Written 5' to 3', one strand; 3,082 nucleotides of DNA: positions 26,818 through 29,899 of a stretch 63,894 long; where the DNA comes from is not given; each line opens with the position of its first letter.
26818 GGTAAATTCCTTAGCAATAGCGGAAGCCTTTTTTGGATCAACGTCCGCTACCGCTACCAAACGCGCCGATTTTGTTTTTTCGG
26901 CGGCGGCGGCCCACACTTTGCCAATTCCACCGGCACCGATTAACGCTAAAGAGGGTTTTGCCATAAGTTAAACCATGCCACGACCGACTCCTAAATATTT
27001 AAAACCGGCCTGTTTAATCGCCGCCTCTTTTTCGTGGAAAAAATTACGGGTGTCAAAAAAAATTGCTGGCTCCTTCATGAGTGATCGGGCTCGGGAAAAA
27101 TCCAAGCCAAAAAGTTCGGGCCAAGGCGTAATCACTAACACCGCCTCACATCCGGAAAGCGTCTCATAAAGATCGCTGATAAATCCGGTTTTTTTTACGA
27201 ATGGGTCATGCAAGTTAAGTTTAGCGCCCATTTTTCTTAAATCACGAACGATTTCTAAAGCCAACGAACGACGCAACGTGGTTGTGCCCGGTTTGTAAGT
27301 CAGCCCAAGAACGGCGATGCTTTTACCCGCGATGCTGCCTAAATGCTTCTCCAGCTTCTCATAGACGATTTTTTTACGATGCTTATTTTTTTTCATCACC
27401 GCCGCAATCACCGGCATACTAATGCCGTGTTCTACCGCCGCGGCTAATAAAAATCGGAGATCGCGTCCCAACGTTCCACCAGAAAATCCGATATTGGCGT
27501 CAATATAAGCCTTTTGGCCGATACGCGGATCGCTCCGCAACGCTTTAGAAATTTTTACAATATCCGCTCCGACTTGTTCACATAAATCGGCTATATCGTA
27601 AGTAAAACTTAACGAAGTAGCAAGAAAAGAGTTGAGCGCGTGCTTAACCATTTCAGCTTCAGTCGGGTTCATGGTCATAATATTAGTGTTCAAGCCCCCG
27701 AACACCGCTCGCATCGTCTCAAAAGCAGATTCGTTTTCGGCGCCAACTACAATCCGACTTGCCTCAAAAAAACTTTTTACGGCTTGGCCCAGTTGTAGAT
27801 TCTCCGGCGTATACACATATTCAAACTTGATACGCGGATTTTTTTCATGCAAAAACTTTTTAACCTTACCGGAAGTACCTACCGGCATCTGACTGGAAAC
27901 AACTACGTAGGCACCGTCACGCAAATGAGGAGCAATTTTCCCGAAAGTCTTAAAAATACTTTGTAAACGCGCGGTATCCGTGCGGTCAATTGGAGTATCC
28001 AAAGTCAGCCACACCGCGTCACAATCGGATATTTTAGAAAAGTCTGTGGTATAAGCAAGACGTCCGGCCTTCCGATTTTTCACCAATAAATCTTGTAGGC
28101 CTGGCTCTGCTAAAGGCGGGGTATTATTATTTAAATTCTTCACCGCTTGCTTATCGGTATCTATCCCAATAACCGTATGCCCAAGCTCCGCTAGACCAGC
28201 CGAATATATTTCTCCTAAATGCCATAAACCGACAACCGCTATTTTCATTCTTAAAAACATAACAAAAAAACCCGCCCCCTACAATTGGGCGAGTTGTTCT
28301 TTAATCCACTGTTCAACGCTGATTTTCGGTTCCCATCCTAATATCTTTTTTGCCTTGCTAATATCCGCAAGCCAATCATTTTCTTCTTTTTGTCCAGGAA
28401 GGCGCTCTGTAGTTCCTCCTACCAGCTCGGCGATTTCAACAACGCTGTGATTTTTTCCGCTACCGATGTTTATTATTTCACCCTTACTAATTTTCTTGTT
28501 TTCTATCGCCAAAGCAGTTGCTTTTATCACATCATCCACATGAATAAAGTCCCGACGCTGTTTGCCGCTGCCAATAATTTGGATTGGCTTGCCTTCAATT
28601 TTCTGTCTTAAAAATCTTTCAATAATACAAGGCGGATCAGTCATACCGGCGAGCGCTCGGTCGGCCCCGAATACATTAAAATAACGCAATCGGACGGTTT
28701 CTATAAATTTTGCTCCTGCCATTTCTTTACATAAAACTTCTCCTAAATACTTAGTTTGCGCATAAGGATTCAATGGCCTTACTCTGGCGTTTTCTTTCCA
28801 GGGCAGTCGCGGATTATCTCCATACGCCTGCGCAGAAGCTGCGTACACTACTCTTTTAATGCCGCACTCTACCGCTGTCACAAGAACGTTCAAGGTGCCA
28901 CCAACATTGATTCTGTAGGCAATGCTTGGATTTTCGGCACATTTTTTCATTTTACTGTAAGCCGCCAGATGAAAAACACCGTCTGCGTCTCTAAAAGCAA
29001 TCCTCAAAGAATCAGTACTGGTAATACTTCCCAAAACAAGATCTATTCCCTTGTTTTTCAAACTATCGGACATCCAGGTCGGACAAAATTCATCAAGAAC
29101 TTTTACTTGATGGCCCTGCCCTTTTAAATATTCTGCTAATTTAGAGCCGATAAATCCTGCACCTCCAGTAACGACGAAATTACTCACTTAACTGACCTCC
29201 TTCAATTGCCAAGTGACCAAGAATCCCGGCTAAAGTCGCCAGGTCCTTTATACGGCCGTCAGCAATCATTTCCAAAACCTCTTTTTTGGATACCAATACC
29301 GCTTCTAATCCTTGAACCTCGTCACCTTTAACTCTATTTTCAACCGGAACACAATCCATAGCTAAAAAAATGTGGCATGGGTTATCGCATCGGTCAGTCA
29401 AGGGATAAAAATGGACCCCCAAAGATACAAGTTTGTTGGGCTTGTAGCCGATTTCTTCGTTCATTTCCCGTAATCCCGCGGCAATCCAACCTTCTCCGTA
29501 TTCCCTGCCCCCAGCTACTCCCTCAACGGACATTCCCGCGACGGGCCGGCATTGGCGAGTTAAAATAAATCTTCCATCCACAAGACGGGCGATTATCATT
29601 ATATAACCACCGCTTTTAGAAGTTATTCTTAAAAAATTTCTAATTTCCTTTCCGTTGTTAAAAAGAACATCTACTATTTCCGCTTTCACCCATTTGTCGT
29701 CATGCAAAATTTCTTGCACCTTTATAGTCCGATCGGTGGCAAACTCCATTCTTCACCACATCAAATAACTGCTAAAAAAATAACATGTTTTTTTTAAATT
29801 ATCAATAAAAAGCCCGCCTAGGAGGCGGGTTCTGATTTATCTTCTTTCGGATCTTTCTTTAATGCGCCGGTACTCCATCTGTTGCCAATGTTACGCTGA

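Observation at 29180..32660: B12-radical SAM enzyme bracketed by three Nudix modules, one catalytically degenerate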

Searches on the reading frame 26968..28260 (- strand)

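Call 3: search_protein_families(library=pfam, proteins=[window:26968-28260:-], max_evalue=0.01)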
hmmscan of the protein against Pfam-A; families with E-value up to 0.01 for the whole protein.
window:26968-28260:- (430 aa): 4 families
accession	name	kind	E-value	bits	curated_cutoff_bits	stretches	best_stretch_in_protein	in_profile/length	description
PF03721.20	UDPG_MGDP_dh_N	-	3.2e-40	138.1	27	1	5-185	1-186/187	UDP-glucose/GDP-mannose dehydrogenase family, NAD binding domain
PF03720.21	UDPG_MGDP_dh_C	-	3e-22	79.4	30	1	316-409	1-102/103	UDP-glucose/GDP-mannose dehydrogenase family, UDP binding domain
PF00984.24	UDPG_MGDP_dh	-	4.7e-22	78.4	25.4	1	201-293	2-93/94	UDP-glucose/GDP-mannose dehydrogenase family, central domain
PF03446.21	NAD_binding_2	-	0.0016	18.9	21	1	6-141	1-111/161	NAD binding domain of 6-phosphogluconate dehydrogenase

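Call 4: search_protein_families(library=ncbifam, proteins=[window:26968-28260:-], max_evalue=0.01)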
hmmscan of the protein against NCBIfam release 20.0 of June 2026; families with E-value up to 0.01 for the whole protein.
window:26968-28260:- (430 aa): 8 families
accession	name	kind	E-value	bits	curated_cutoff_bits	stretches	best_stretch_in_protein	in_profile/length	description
TIGR03026.1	NDP-sugDHase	subfamily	3e-94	316.1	189.8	1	5-406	1-413/413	nucleotide sugar dehydrogenase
NF047673.2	TeichurnBiosyTuaD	equivalog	2.4e-91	307.1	700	1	6-430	3-434/439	UDP-glucose 6-dehydrogenase TuaD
NF041297.1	UDPGDh_AglM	equivalog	4.7e-68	230.1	670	1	5-412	1-421/429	UDP-glucose 6-dehydrogenase AglM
NF040825.1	UDPMaNacDH_Arch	equivalog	2.8e-42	145.1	750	1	5-429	1-417/418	UDP-N-acetyl-D-mannosamine dehydrogenase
NF008286.0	PRK11064.1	equivalog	4.6e-28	98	459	1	6-345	5-353/420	UDP-N-acetyl-D-mannosamine dehydrogenase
NF011631.0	PRK15057.1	equivalog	1.1e-22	80.7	757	1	5-363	1-347/388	UDP-glucose 6-dehydrogenase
NF011729.0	PRK15182.1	equivalog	3.3e-12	45.9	592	1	5-356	7-358/425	Vi polysaccharide biosynthesis UDP-N-acetylglucosamine C-6 dehydrogenase TviB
NF007161.0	PRK09599.1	subfamily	0.0014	17.9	271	0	5-49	1-45/302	NADP-dependent phosphogluconate dehydrogenase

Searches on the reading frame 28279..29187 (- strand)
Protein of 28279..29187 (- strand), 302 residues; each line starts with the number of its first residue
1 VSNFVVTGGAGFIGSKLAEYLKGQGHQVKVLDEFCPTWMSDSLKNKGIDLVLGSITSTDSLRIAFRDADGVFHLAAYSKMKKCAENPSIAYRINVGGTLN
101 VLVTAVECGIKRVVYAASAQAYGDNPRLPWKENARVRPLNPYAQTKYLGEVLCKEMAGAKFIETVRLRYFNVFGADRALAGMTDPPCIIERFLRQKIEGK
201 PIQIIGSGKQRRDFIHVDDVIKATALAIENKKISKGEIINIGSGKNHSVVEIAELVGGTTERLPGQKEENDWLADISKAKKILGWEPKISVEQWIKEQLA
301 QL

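Call 3: search_protein_families(library=pfam, proteins=[window:28279-29187:-], max_evalue=0.01)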
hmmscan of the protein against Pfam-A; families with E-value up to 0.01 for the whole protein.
window:28279-29187:- (302 aa): 9 families
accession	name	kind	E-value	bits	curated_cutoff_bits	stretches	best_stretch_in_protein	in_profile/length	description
PF01370.27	Epimerase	-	3.2e-56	190.9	20.9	1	5-242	2-240/240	NAD dependent epimerase/dehydratase family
PF16363.11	GDP_Man_Dehyd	-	1.9e-45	156.2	27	1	6-297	2-331/332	GDP-mannose 4,6 dehydratase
PF01073.25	3Beta_HSD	-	1.1e-24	87.4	22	1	5-229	1-230/280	3-beta hydroxysteroid dehydrogenase/isomerase family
PF02719.21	Polysacc_synt_2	-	2.2e-16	60.3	20.2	1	5-256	2-243/293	Polysaccharide biosynthesis protein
PF04321.23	RmlD_sub_bind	-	3.4e-15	56.3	27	1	4-174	3-153/287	RmlD substrate binding domain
PF05368.20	NmrA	-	1.2e-09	38.6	27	1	4-118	5-107/298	NmrA-like family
PF07993.18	NAD_binding_4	-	1.4e-09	37.9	20.1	1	65-223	86-257/258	Male sterility protein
PF13460.12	NAD_binding_10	-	2.2e-09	37.9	27.2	1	8-148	1-126/184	NAD(P)H-binding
PF00070.33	Pyr_redox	-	0.0013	19.6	22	1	6-54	3-61/82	Pyridine nucleotide-disulphide oxidoreductase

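Call 4: search_protein_families(library=ncbifam, proteins=[window:28279-29187:-], max_evalue=0.01)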
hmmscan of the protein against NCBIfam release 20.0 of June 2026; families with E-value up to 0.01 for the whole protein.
window:28279-29187:- (302 aa): 32 families (the best 25 are shown)
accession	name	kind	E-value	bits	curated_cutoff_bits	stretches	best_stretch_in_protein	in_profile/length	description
TIGR01179.1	galE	equivalog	1.9e-44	151.9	262.3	1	5-297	3-320/332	UDP-glucose 4-epimerase GalE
NF011728.1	PRK15181.1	equivalog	8.2e-35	120.4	760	1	4-257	18-279/348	Vi polysaccharide biosynthesis UDP-N-acetylglucosaminuronic acid C-4 epimerase TviC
TIGR02197.1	heptose_epim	equivalog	7.3e-34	117.4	274.6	1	5-258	2-258/316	ADP-glyceromanno-heptose 6-epimerase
TIGR04180.1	EDH_00030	hypoth_equivalog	1.8e-33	115.9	475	1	5-289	2-296/297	NAD-dependent 4,6-dehydratase LegB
TIGR01181.1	dTDP_gluc_dehyt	equivalog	2e-28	99.4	365.1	1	4-297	2-306/321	dTDP-glucose 4,6-dehydratase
NF007956.0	PRK10675.1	subfamily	2.9e-25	89.1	394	1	4-286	3-313/338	UDP-glucose 4-epimerase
TIGR03466.1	HpnA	hypoth_equivalog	6.3e-22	77.9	367.65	1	5-233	4-222/327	hopanoid-associated sugar epimerase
NF008872.0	PRK11908.1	equivalog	1e-20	74.1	294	1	4-269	4-280/349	bifunctional UDP-4-keto-pentose/UDP-xylose synthase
NF042422.1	oxyalk_red_OleD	equivalog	5.7e-18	65.4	580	1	4-232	3-219/329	2-alkyl-3-oxoalkanoate reductase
NF005998.1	PRK08125.1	equivalog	7.7e-16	57.6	777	1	5-256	319-581/649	bifunctional UDP-4-amino-4-deoxy-L-arabinose formyltransferase/UDP-glucuronic acid oxidase ArnA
NF042423.1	oxyalk_red_Shew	equivalog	8e-16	58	580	1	3-230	10-223/331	2-alkyl-3-oxoalkanoate reductase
NF008360.0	PRK11150.1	equivalog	1.3e-15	57.5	452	1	5-255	3-249/310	ADP-glyceromanno-heptose 6-epimerase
TIGR01214.1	rmlD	equivalog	4.4e-15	55.5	224.05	1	5-162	3-144/285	dTDP-4-dehydrorhamnose reductase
TIGR02622.1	CDP_4_6_dhtase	equivalog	2.2e-14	53.4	278.45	1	5-297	8-325/352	CDP-glucose 4,6-dehydratase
NF047922.1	GDPFucSynFcl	equivalog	6e-14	52.2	500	1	99-297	86-296/308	GDP-L-fucose synthase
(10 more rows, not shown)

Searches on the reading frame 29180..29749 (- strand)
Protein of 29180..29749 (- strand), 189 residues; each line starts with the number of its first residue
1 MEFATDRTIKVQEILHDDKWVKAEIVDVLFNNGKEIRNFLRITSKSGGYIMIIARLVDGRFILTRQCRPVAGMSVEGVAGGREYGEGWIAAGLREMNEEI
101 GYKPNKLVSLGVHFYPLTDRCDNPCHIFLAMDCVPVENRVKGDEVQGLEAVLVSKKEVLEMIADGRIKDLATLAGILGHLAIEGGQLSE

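Call 3: search_protein_families(library=pfam, proteins=[window:29180-29749:-], max_evalue=0.01)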
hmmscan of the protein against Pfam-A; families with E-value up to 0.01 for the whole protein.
window:29180-29749:- (189 aa): 1 family
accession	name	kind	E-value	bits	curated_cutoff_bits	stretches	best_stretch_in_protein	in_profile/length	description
PF00293.34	NUDIX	-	2.3e-09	37.8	21.1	1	56-158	12-118/134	NUDIX domain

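Call 4: search_protein_families(library=ncbifam, proteins=[window:29180-29749:-], max_evalue=0.01)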
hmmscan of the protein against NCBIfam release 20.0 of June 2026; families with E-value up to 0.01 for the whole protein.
window:29180-29749:- (189 aa): 2 families
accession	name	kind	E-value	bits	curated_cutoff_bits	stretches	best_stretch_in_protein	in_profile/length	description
NF008736.0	PRK11762.1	equivalog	4.8e-11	42.5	169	1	9-169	10-167/186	ADP compounds hydrolase NudE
TIGR00052.1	TIGR00052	subfamily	0.0081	15.8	79.55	0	25-175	23-182/188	nudix-type nucleoside diphosphatase, YffH/AdpP family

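Call 27: search_solved_structures(query=window:29180-29749:-, max_evalue=0.01)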
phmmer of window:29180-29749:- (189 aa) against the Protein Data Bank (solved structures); distinct sequences matched with E-value up to 0.01: 20.
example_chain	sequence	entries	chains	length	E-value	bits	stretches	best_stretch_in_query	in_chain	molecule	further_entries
8wv3_A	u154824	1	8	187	3.8e-10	43.1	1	6-176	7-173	ADP-ribose pyrophosphatase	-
9jax_E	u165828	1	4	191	4.1e-10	42.9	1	6-176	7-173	ADP-ribose pyrophosphatase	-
8zr8_A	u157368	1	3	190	5.8e-10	42.5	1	6-176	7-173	Methanol dehydrogenase activator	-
1v8i_A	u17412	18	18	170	8.9e-09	38.6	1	53-181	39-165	ADP-ribose pyrophosphatase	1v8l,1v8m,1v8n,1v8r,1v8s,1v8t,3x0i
5c7t_A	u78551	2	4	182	1e-08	38.4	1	7-175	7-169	NudF protein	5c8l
5c7q_A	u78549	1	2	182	2e-08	37.5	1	7-175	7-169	NudF protein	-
1v8v_A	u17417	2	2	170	2.3e-08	37.2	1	53-181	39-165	ADP-ribose pyrophosphatase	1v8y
1v8u_A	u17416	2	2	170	2.4e-08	37.2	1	53-181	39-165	ADP-ribose pyrophosphatase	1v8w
2yvm_A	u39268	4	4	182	3.7e-06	30.1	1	28-173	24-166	MutT/nudix family protein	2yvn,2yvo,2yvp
2w4e_A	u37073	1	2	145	1.1e-05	28.5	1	51-170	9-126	MUTT/NUDIX FAMILY PROTEIN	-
3aca_A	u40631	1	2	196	9.3e-05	25.5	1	11-105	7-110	ADP-sugar pyrophosphatase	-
3ac9_A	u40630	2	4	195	9.6e-05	25.4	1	11-105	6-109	ADP-sugar pyrophosphatase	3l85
5qj4_A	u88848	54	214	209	0.0001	25.4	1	11-105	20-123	ADP-sugar pyrophosphatase | NUDT5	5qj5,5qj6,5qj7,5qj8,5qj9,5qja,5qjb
3bm4_A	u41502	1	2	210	0.0001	25.4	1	11-105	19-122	ADP-sugar pyrophosphatase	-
2dsc_A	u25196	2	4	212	0.00011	25.3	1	11-105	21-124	ADP-sugar pyrophosphatase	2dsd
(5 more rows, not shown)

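Call 55: find_homologous_proteins(query=window:29180-29749:-, max_evalue=1e-8)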
Query window:29180-29749:- (189 aa): 6 proteins with E <= 1e-8 among 225 candidates.
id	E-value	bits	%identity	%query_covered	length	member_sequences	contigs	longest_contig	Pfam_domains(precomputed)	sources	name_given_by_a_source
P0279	1.6e-120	418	99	100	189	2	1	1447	PF00293.35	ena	-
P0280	2.5e-93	329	76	99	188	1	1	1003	PF00293.35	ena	-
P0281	7.2e-63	230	57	97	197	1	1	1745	PF00293.35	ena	-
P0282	2.3e-60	222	53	97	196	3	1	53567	PF00293.35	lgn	-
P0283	1.6e-56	209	55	94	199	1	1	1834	PF00293.35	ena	-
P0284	6.6e-42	161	48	97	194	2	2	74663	-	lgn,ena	-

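Call 56: find_encoding_contigs(protein=P0282, flank=8000, max_places=1)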
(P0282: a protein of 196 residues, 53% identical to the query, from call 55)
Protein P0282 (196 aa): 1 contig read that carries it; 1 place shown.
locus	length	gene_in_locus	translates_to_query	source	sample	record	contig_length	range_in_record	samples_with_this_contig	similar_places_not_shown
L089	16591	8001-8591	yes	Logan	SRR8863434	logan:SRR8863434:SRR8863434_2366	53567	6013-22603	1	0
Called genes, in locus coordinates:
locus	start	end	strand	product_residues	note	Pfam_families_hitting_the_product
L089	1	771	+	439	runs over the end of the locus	PF04464:Glyphos_transf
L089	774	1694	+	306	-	PF01522:Polysacc_deac_1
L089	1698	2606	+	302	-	PF00535:Glycos_transf_2, PF13641:Glyco_tranf_2_3 (weak)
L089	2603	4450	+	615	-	-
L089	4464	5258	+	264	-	PF13489:Methyltransf_23, PF08241:Methyltransf_11, PF08242:Methyltransf_12 (faint), PF01209:Ubie_methyltran (faint), PF13649:Methyltransf_25, PF13847:Methyltransf_31 (weak)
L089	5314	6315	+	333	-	PF00288:GHMP_kinases_N (weak), PF08544:GHMP_kinases_C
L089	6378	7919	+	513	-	PF02310:B12-binding, PF04055:Radical_SAM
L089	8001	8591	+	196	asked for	PF00293:NUDIX (weak)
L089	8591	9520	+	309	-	PF00106:adh_short (weak), PF01073:3Beta_HSD, PF01370:Epimerase, PF02719:Polysacc_synt_2, PF04321:RmlD_sub_bind, PF07993:NAD_binding_4, PF13460:NAD_binding_10, PF16363:GDP_Man_Dehyd, +1 more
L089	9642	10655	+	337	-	PF01408:GFO_IDH_MocA, PF02629:CoA_binding (faint), PF03447:NAD_binding_3, PF22725:GFO_IDH_MocA_C3, PF02894:GFO_IDH_MocA_C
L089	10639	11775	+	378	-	PF05368:NmrA, PF01073:3Beta_HSD, PF01370:Epimerase, PF07993:NAD_binding_4, PF13460:NAD_binding_10, PF16363:GDP_Man_Dehyd, PF01370:Epimerase, PF16363:GDP_Man_Dehyd, +3 more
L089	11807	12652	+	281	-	PF00106:adh_short, PF01370:Epimerase (weak), PF08659:KR (weak), PF23441:SDR (weak), PF13561:adh_short_C2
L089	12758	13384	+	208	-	PF13580:SIS_2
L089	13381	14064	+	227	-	PF00923:TAL_FSA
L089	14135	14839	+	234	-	PF00483:NTP_transferase, PF12804:NTP_transf_3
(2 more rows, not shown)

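Call 57: find_encoding_contigs(protein=P0284, flank=8000, max_places=1)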
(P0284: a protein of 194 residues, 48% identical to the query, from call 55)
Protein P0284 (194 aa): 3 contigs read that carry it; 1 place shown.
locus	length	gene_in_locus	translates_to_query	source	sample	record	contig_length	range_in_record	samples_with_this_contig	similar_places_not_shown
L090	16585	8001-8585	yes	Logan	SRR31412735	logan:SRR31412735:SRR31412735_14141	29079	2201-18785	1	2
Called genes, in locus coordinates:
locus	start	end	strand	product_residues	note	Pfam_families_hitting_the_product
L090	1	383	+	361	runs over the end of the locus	PF01370:Epimerase, PF04321:RmlD_sub_bind, PF16363:GDP_Man_Dehyd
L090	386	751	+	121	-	-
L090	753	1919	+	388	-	PF00534:Glycos_transf_1, PF13692:Glyco_trans_1_4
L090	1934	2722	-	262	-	PF03141:Methyltransf_29 (weak), PF13489:Methyltransf_23, PF03848:TehB (weak), PF08241:Methyltransf_11, PF08242:Methyltransf_12, PF13649:Methyltransf_25, PF13847:Methyltransf_31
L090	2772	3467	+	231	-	PF00483:NTP_transferase, PF12804:NTP_transf_3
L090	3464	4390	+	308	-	PF00535:Glycos_transf_2, PF10111:Glyco_tranf_2_2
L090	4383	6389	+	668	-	PF01408:GFO_IDH_MocA, PF01266:DAO, PF13450:NAD_binding_8 (weak)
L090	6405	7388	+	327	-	PF00288:GHMP_kinases_N, PF08544:GHMP_kinases_C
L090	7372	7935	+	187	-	PF08645:PNK3P (weak), PF00702:Hydrolase, PF13419:HAD_2, PF13242:Hydrolase_like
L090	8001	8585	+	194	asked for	-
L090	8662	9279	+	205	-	PF13580:SIS_2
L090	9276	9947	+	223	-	PF00923:TAL_FSA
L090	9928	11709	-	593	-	-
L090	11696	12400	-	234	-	PF03848:TehB (weak), PF13489:Methyltransf_23, PF06325:PrmA (weak), PF08003:Methyltransf_9 (weak), PF13847:Methyltransf_31, PF08241:Methyltransf_11, PF08242:Methyltransf_12, PF13649:Methyltransf_25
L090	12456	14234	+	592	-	PF00664:ABC_membrane, PF02463:SMC_N (faint), PF00005:ABC_tran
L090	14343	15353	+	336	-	PF01370:Epimerase, PF02719:Polysacc_synt_2, PF04321:RmlD_sub_bind, PF05368:NmrA, PF01073:3Beta_HSD, PF07993:NAD_binding_4, PF13460:NAD_binding_10, PF16363:GDP_Man_Dehyd, +2 more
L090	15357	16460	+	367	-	PF01041:DegT_DnrJ_EryC1, PF01053:Cys_Met_Meta_PP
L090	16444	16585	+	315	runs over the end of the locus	PF01408:GFO_IDH_MocA, PF02826:2-Hacid_dh_C (weak), PF07991:KARI_N (weak), PF22725:GFO_IDH_MocA_C3, PF02894:GFO_IDH_MocA_C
